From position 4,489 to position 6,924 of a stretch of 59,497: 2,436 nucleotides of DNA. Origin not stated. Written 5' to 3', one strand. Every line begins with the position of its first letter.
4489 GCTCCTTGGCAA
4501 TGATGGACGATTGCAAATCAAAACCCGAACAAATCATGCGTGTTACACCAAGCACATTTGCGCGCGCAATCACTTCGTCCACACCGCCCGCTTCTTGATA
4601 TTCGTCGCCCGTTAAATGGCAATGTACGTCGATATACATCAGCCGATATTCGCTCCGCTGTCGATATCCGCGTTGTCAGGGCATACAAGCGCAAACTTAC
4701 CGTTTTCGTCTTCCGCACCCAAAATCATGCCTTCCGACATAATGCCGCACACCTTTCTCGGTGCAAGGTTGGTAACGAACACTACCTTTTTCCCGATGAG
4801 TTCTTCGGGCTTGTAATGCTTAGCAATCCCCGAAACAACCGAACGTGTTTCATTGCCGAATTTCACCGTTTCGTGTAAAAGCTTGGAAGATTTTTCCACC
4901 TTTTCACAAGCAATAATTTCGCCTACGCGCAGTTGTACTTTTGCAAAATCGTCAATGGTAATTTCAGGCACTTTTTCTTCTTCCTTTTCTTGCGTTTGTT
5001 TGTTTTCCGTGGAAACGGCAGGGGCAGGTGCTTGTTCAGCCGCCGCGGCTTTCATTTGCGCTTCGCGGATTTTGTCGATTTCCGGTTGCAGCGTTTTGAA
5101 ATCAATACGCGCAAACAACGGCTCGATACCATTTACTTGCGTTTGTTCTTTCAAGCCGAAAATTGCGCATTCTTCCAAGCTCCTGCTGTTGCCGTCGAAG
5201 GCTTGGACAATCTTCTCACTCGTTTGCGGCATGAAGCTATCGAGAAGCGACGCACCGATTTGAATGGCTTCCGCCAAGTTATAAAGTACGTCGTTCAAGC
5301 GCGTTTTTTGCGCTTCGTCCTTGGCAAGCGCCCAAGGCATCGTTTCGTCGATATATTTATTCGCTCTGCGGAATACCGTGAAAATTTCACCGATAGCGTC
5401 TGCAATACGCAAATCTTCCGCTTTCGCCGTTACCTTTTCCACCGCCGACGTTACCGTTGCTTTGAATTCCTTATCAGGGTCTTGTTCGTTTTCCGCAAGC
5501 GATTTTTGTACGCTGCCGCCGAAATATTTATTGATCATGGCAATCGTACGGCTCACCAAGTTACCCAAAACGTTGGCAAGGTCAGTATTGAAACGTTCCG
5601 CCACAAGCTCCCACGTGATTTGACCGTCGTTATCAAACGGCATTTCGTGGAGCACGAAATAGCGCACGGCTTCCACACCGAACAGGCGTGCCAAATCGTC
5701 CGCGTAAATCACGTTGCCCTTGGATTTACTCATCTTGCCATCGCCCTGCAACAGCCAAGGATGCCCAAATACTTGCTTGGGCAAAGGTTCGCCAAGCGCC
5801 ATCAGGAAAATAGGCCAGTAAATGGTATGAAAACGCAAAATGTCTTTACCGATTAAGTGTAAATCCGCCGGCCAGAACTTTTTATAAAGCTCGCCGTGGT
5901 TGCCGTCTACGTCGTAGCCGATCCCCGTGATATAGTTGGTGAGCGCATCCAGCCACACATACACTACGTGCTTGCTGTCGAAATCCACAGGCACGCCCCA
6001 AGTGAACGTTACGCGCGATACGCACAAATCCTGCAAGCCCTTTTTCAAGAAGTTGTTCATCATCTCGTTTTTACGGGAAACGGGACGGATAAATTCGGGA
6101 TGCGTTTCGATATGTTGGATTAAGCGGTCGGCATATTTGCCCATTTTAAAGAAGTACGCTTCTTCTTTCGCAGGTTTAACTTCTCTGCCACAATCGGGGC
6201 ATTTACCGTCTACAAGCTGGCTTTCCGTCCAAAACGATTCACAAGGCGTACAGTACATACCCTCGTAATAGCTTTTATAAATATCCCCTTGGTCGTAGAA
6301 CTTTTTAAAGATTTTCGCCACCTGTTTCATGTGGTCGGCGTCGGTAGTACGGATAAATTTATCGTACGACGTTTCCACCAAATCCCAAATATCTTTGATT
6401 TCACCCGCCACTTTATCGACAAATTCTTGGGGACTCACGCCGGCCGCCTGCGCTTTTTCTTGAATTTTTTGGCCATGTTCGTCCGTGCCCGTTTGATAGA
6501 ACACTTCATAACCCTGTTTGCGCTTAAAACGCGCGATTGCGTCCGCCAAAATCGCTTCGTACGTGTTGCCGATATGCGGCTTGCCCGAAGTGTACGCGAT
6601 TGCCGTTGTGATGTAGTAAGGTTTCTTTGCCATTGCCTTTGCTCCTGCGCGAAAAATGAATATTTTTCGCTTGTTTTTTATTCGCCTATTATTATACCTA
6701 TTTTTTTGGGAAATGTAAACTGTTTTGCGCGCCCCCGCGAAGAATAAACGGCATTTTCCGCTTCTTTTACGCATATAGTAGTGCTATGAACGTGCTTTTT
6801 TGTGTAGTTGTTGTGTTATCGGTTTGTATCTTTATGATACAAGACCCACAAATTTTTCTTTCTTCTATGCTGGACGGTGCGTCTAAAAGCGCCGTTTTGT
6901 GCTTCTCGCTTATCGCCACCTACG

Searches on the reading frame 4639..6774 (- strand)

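Call 7: search_protein_families(library=pfam, proteins=[window:4639-6774:-], max_evalue=0.01)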
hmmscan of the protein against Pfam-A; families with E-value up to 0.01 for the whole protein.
window:4639-6774:- (711 aa): 7 families
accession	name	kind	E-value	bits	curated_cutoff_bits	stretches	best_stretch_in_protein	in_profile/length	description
PF09334.17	tRNA-synt_1g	-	1.1e-108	364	20.1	2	203-410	180-390/391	tRNA synthetases class I (M)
PF00133.28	tRNA-synt_1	-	1.3e-31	110.2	22.7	2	45-264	17-244/414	tRNA synthetases class I (I, L, M and V)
PF01588.26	tRNA_bind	-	1.4e-25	89.7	27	1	615-701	1-89/96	Putative tRNA binding domain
PF01406.26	tRNA-synt_1e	-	6.5e-10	39.3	27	1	64-170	21-126/301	tRNA synthetases class I (C) catalytic domain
PF01921.24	tRNA-synt_1f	-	3e-09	36.7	27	1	309-379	241-314/360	tRNA synthetases class I (K)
PF08264.19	Anticodon_1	-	5.8e-07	29.9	25.1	1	434-537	1-103/148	Anticodon-binding domain of tRNA ligase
PF19303.5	Anticodon_3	-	6.6e-07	29.8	23.5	1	432-556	9-134/152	Anticodon binding domain of methionyl tRNA ligase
